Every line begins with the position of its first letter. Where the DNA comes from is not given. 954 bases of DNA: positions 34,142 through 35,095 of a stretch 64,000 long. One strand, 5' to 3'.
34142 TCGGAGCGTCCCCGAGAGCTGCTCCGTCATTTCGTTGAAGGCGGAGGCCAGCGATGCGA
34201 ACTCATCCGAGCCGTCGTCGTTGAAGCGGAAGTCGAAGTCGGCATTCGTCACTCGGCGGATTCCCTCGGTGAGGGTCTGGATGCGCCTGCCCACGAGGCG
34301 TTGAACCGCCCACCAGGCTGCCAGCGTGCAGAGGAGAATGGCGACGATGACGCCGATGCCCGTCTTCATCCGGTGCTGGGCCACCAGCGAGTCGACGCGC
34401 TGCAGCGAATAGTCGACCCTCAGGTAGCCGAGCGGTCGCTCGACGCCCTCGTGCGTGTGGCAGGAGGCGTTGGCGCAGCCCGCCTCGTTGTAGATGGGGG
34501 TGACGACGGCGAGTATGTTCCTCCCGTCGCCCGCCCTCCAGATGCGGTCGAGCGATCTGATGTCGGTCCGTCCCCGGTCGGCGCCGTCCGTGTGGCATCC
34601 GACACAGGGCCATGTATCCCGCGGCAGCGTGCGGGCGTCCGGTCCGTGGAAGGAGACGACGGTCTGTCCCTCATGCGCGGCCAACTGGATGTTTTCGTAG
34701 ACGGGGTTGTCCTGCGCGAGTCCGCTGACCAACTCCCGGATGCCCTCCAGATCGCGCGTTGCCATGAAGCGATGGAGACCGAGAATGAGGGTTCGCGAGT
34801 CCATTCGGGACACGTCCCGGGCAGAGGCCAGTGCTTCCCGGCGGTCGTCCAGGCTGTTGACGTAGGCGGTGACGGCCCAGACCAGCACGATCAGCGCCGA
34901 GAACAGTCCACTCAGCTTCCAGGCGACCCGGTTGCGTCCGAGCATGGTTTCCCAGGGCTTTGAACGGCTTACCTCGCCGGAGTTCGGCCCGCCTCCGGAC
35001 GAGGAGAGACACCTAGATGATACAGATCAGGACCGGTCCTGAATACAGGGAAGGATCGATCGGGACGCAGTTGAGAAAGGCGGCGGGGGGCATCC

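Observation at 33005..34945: Sensor kinase with a periplasmic c-type heme motif (redox / gas sensor candidate)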

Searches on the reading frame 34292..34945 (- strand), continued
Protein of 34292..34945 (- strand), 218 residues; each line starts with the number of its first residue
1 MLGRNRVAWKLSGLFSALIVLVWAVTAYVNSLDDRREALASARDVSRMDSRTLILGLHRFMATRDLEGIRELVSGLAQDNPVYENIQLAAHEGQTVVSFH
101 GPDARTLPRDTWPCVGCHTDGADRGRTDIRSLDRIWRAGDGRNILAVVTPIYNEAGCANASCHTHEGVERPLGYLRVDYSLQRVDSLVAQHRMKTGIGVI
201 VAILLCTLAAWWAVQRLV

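Call 71: find_encoding_contigs(protein=P0011, flank=8000, max_places=2)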
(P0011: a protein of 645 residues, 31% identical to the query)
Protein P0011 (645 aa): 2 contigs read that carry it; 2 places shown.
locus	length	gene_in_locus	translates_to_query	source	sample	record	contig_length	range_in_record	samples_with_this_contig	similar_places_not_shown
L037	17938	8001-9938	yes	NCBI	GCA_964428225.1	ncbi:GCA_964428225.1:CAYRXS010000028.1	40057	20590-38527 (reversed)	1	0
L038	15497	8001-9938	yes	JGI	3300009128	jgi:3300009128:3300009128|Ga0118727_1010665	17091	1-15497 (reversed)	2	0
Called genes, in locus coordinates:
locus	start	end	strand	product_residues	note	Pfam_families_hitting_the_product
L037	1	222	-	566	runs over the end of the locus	PF01120:Alpha_L_fucos, PF00754:F5_F8_type_C, PF22633:F5_F8_type_C_2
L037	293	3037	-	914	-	PF08447:PAS_3, PF00989:PAS, PF13426:PAS_9, PF08447:PAS_3, PF00989:PAS, PF08448:PAS_4, PF13188:PAS_8, PF13426:PAS_9, +4 more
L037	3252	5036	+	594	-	PF13241:NAD_binding_7, PF00590:TP_methylase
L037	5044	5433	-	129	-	PF12172:zf-ChsH2, PF01796:OB_ChsH2_C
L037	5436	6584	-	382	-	PF00108:Thiolase_N, PF00109:ketoacyl-synt (faint), PF02803:Thiolase_C (weak), PF22691:Thiolase_C_1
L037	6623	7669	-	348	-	PF08541:ACP_syn_III_C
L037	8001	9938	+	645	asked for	PF00672:HAMP, PF00989:PAS, PF08448:PAS_4, PF13426:PAS_9, PF02518:HATPase_c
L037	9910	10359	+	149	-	PF00072:Response_reg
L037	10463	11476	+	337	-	PF01261:AP_endonuc_2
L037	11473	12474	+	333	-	PF01208:URO-D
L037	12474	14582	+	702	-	PF00474:SSF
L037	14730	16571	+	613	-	-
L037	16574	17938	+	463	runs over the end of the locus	PF01966:HD, PF13487:HD_5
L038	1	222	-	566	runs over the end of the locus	PF01120:Alpha_L_fucos, PF00754:F5_F8_type_C, PF22633:F5_F8_type_C_2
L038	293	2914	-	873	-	PF08447:PAS_3, PF00989:PAS, PF13426:PAS_9, PF08447:PAS_3, PF00989:PAS, PF08448:PAS_4, PF13188:PAS_8, PF13426:PAS_9, +4 more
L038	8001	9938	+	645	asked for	PF00672:HAMP, PF00989:PAS, PF08448:PAS_4, PF13426:PAS_9, PF02518:HATPase_c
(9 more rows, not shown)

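Call 80: find_encoding_contigs(protein=P0005, flank=8000, max_places=2)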
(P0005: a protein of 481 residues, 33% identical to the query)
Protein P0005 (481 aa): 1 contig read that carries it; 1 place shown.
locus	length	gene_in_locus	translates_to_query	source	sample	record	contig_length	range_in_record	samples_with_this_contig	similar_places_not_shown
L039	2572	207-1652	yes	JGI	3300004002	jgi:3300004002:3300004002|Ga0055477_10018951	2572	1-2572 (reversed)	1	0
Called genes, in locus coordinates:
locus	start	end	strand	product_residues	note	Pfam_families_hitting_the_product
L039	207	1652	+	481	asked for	PF00672:HAMP, PF00989:PAS, PF08448:PAS_4, PF13426:PAS_9, PF08447:PAS_3 (weak)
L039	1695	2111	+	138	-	PF02518:HATPase_c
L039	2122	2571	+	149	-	PF00072:Response_reg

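Call 81: find_encoding_contigs(protein=P0012, flank=8000, max_places=2)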
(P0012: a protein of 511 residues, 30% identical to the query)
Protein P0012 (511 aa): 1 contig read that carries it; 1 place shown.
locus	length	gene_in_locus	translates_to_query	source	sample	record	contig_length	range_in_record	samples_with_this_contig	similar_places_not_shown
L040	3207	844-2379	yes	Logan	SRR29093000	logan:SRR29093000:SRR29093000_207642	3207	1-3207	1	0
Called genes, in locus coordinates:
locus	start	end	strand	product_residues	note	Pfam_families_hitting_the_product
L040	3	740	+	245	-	?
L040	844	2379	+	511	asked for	PF00672:HAMP, PF02518:HATPase_c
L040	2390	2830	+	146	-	PF00072:Response_reg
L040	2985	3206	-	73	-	?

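Call 82: find_encoding_contigs(protein=P0027, flank=8000, max_places=2)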
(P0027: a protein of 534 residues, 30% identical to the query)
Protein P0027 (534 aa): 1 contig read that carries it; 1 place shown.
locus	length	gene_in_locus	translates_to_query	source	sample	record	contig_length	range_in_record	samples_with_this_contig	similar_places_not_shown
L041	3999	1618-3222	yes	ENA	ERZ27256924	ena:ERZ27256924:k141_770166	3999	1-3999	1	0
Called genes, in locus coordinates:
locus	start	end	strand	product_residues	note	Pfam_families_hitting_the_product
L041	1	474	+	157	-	?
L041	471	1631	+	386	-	PF03916:NrfD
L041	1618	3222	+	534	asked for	PF00672:HAMP, PF00512:HisKA, PF02518:HATPase_c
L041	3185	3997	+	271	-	?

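Call 83: find_encoding_contigs(protein=P0045, flank=8000, max_places=2)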
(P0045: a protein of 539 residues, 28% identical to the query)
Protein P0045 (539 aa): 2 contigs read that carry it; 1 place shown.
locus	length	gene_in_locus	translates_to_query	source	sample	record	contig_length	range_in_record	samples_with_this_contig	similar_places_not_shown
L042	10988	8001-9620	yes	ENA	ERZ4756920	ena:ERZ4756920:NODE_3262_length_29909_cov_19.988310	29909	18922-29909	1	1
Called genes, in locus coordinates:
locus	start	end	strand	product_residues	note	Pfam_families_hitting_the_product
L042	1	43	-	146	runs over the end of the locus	PF13183:Fer4_8 (faint), PF13534:Fer4_17 (faint), PF12797:Fer4_2 (faint), PF12837:Fer4_6 (faint), PF13237:Fer4_10 (faint), PF00037:Fer4 (faint), PF12838:Fer4_7, PF13187:Fer4_9, +1 more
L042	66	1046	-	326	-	PF00146:NADHdh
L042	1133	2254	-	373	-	PF00346:Complex1_49kDa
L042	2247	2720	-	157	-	PF00329:Complex1_30kDa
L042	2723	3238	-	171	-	PF01058:Oxidored_q6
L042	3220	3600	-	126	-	PF00507:Oxidored_q4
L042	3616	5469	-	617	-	PF01257:2Fe-2S_thioredx (weak), PF01512:Complex1_51K, PF10531:SLBB (weak), PF10589:NADH_4Fe-4S, PF12797:Fer4_2 (faint), PF12837:Fer4_6 (faint), PF00037:Fer4 (weak)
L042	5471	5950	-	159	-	PF01257:2Fe-2S_thioredx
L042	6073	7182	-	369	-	PF00072:Response_reg, PF00512:HisKA, PF02518:HATPase_c, PF13581:HATPase_c_2 (weak)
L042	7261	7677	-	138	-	PF00072:Response_reg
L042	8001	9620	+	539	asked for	PF00672:HAMP, PF00512:HisKA, PF02518:HATPase_c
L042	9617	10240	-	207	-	PF13302:Acetyltransf_3 (weak), PF13420:Acetyltransf_4, PF00583:Acetyltransf_1, PF13508:Acetyltransf_7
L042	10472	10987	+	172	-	?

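Call 84: list_cluster_members(proteins=[P0024, P0027, P0045, P0049, P0064, P0088, P0100, P0107, P0150, P0062])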
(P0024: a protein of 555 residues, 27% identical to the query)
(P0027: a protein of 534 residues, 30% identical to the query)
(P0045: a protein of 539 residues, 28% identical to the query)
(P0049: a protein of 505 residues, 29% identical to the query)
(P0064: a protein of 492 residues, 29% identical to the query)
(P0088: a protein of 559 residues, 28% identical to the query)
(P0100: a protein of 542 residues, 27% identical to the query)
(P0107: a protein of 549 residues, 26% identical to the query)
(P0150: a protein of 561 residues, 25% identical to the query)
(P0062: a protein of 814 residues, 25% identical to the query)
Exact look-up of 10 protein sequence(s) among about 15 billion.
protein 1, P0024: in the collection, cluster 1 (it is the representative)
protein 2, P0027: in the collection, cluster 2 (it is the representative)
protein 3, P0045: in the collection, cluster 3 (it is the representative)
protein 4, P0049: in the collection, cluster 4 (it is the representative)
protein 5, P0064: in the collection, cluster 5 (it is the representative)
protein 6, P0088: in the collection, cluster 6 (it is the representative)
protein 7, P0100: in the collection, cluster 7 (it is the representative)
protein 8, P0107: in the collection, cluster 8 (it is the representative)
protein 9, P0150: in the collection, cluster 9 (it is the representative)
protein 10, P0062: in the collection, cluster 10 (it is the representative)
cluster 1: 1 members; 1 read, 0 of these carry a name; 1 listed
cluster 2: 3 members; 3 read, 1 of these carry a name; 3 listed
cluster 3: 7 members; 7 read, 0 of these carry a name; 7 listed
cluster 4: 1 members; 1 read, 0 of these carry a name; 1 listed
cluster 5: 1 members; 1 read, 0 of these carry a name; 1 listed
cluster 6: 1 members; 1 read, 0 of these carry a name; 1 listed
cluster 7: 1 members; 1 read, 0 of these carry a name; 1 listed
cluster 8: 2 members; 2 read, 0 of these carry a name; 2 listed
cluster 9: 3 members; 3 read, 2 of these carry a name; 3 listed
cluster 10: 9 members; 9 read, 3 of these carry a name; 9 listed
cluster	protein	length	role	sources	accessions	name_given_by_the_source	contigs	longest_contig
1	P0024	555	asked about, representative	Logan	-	-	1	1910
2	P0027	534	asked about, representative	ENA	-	-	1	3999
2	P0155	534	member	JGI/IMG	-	two-component system, NtrC family, sensor kinase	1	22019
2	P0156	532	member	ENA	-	-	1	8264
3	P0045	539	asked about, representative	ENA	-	-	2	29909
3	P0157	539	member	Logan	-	-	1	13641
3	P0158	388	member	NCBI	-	-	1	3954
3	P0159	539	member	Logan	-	-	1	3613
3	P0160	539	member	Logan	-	-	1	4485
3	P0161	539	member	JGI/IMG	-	-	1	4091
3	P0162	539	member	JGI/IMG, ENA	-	-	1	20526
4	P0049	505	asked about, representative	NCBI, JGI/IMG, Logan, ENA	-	-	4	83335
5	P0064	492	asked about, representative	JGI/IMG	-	-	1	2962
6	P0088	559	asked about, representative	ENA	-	-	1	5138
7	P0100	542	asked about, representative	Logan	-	-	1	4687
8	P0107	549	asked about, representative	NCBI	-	-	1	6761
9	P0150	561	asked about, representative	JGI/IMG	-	two-component system, NtrC family, sensor kinase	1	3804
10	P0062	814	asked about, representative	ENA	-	-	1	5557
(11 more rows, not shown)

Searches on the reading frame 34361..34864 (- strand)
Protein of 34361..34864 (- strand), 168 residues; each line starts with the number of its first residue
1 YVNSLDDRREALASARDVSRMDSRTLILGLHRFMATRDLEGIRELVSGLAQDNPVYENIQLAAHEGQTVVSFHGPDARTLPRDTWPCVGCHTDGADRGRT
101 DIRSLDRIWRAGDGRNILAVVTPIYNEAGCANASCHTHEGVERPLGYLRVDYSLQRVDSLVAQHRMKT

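Call 8: search_protein_families(library=pfam, proteins=[window:34361-34864:-], max_evalue=10)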
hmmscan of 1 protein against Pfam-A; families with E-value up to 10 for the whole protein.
seq(168 aa): 2 families
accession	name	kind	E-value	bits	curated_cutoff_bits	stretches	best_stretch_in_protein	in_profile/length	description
PF02743.24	dCache_1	-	0.0022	18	45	2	112-166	123-164/240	Cache domain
PF21563.3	Mcp40H-20_sensor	-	0.0074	17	27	1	112-154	73-111/112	Methyl-accepting chemotaxis sensory transducer, class 40H, sensor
